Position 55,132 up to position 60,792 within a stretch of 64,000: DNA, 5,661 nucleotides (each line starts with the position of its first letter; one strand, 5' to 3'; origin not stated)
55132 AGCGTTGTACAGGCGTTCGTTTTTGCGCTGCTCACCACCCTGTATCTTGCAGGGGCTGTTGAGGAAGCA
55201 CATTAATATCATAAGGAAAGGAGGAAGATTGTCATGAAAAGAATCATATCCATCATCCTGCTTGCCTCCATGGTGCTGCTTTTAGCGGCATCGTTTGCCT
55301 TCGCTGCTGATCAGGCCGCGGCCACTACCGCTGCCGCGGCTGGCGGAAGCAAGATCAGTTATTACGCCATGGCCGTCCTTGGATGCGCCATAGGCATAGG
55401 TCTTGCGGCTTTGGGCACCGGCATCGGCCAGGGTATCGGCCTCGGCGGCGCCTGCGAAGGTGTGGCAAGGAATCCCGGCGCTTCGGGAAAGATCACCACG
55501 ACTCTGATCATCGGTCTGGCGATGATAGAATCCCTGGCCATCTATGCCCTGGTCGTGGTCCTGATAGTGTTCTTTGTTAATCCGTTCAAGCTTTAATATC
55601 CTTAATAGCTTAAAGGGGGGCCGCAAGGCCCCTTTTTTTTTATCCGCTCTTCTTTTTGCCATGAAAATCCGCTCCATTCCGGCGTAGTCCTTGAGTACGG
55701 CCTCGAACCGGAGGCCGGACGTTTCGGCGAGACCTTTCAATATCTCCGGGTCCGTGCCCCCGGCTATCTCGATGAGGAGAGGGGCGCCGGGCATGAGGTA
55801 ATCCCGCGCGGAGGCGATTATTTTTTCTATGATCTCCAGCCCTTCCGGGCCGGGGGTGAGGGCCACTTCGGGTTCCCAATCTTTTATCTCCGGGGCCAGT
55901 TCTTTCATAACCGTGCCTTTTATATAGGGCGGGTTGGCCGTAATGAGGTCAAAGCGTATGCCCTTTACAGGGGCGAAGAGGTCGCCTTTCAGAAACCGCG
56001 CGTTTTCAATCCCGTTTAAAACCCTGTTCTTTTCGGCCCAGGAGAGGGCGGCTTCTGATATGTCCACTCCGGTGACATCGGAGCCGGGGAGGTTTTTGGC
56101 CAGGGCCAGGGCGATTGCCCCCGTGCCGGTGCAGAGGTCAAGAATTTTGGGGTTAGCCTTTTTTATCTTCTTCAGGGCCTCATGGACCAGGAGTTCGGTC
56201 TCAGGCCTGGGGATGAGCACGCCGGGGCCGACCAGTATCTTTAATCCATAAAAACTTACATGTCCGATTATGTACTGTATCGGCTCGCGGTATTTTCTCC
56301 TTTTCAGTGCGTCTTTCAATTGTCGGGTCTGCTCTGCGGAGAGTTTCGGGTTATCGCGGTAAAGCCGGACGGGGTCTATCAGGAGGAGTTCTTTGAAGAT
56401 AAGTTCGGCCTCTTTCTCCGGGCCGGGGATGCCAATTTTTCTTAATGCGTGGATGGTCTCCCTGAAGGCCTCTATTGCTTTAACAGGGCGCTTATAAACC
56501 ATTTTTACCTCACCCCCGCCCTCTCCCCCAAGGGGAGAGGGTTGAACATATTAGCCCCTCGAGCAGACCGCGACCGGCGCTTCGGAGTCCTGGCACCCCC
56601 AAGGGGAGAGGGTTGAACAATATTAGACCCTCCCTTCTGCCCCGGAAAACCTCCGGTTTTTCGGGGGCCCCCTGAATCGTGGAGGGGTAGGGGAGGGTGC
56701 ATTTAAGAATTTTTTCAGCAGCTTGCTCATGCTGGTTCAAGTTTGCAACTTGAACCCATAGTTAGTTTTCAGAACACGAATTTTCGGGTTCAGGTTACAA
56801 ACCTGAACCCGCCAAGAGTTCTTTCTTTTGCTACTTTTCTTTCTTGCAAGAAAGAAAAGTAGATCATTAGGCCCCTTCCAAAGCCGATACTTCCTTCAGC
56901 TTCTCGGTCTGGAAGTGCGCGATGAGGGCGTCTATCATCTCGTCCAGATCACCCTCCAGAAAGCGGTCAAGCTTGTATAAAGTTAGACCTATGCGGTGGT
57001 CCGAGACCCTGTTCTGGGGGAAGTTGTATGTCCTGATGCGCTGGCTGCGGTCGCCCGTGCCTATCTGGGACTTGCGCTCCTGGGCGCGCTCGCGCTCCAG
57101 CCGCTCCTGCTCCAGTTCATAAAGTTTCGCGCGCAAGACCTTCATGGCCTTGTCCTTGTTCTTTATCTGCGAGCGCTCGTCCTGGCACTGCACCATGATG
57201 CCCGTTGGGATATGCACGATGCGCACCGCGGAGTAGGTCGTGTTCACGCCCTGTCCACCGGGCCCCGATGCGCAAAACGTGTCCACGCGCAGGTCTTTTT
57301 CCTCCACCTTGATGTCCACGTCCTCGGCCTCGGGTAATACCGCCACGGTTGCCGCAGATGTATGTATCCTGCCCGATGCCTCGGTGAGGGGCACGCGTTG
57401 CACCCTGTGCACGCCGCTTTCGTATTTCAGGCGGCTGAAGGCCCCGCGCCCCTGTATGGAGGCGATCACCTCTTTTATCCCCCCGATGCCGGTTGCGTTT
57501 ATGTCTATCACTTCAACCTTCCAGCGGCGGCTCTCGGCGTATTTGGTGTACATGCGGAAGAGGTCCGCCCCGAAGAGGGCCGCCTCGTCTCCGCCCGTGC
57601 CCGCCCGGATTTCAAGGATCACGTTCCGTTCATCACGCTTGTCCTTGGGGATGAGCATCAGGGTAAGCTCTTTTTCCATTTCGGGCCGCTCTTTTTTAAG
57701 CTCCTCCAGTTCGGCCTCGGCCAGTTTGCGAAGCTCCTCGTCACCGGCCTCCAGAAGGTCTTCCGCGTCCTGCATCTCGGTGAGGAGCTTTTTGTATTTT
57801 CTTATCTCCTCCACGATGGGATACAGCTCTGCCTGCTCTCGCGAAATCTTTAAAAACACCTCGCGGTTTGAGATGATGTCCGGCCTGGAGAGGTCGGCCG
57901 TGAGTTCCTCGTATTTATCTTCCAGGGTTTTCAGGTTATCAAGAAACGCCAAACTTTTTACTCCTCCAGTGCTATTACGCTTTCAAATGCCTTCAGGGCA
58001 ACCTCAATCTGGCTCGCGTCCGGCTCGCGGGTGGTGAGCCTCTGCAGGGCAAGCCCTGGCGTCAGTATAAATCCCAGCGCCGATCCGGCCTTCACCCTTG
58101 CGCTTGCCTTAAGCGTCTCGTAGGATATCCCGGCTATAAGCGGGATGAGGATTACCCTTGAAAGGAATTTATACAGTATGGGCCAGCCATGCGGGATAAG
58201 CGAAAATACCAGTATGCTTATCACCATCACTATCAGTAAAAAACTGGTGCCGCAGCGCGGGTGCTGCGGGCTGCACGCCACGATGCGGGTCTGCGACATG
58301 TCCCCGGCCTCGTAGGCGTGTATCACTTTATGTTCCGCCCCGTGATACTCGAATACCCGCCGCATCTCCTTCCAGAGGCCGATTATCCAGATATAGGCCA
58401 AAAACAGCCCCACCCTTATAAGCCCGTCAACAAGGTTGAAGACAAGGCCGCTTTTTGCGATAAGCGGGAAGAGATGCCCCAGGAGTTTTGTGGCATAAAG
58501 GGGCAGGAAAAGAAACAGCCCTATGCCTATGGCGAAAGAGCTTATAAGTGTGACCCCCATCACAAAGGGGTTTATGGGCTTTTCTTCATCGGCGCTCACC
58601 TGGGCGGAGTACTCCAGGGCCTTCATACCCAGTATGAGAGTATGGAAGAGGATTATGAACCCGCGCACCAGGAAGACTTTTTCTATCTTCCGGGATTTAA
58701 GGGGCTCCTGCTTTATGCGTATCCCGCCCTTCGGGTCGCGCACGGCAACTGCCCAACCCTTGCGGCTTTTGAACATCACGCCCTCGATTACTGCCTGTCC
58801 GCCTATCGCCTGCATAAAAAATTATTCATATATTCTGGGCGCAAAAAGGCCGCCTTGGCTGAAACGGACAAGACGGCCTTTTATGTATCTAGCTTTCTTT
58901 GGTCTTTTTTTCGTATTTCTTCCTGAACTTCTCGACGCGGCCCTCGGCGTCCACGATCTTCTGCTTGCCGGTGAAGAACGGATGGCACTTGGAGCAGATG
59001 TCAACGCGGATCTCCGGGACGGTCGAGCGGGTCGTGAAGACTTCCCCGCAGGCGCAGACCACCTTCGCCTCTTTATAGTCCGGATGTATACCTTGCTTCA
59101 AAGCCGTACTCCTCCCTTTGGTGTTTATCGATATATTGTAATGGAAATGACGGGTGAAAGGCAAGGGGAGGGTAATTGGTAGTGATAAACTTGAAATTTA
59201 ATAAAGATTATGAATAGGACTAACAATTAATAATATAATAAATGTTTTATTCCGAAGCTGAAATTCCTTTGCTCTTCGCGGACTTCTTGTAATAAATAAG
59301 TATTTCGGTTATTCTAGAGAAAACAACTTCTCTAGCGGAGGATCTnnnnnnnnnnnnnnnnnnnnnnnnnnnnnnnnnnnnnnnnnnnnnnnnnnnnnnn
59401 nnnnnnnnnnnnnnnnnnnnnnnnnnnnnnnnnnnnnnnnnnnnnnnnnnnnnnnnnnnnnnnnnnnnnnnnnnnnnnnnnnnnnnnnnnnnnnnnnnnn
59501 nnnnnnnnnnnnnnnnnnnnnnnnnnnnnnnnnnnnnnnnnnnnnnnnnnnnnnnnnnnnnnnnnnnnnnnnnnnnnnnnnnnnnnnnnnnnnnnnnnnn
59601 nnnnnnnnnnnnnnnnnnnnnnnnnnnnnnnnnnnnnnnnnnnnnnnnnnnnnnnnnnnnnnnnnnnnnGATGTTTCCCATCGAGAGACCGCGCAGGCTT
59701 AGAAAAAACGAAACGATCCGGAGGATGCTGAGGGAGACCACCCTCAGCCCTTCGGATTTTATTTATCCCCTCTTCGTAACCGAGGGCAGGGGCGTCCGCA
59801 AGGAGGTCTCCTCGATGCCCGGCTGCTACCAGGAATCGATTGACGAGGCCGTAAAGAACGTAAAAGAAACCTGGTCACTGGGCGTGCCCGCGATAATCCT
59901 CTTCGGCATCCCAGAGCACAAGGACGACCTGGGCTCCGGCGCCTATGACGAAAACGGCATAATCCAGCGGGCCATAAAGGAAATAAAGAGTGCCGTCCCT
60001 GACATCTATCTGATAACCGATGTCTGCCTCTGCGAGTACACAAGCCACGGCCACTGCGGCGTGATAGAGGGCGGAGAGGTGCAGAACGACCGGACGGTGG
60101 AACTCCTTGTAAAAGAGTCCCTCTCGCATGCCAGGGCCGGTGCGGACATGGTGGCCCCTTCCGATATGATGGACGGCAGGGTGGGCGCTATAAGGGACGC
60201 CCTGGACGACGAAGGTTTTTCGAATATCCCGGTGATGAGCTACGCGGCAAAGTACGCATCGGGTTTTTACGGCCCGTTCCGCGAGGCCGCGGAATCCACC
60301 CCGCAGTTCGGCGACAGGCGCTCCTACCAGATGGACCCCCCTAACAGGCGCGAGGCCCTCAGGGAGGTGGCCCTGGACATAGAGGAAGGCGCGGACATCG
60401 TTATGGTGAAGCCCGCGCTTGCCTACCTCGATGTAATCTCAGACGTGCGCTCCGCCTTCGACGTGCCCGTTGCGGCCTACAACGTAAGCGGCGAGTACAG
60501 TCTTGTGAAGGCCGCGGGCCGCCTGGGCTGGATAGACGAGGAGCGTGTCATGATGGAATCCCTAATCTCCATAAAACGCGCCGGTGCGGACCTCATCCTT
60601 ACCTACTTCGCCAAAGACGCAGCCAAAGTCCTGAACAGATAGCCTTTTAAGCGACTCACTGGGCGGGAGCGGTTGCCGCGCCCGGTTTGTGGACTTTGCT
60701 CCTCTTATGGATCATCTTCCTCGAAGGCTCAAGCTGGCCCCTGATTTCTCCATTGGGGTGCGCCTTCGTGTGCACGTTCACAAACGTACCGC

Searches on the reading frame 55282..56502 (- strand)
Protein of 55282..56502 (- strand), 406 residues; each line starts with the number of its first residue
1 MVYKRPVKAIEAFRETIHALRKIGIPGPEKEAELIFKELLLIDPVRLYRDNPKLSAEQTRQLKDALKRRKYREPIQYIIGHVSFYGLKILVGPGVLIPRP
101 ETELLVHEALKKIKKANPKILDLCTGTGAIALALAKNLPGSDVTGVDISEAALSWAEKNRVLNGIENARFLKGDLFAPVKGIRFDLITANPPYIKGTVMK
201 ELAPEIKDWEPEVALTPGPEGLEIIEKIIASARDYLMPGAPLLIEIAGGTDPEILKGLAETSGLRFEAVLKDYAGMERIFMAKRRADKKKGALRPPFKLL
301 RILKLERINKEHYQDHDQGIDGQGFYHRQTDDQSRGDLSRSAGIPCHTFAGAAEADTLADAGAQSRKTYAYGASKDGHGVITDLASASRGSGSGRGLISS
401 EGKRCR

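Call 15: search_protein_families(library=ncbifam, proteins=[window:55282-56502:-], max_evalue=1e-20)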
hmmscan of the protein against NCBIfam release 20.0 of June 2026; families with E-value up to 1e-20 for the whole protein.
window:55282-56502:- (406 aa): 6 families
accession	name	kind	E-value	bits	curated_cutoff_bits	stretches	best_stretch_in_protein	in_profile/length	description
TIGR03534.1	RF_mod_PrmC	equivalog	2.2e-74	250.1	199.1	1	31-280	1-252/253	peptide chain release factor N(5)-glutamine methyltransferase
TIGR00536.1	hemK_fam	subfamily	1e-61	208.5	115.5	1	28-285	23-283/286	HemK family protein methyltransferase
TIGR03533.1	L3_gln_methyl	equivalog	1.3e-43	149.4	229.7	1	34-247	36-252/284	50S ribosomal protein L3 N(5)-glutamine methyltransferase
TIGR03704.1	PrmC_rel_meth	equivalog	5.8e-40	137.3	248.8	1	55-264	23-233/251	putative protein N(5)-glutamine methyltransferase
NF002421.0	PRK01544.1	equivalog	6.9e-30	104.2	567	0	114-280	136-302/524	bifunctional peptide chain release factor N(5)-glutamine methyltransferase PrmC/tRNA (guanosine(46)-N7)-methyltransferase TrmB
NF011529.0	PRK14968.1-3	equivalog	2.5e-29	102.2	162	1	83-283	4-193/198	putative methyltransferase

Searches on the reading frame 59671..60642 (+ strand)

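Call 15: search_protein_families(library=ncbifam, proteins=[window:59671-60642:+], max_evalue=1e-20)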
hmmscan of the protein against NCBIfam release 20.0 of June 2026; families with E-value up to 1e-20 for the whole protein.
window:59671-60642:+ (323 aa): 2 families
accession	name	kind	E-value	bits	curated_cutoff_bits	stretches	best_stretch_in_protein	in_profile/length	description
NF006762.1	PRK09283.1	equivalog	8.1e-159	528.2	297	1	2-322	3-325/327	porphobilinogen synthase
NF009923.0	PRK13384.1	equivalog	1.3e-125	419.2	507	1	2-322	6-325/327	porphobilinogen synthase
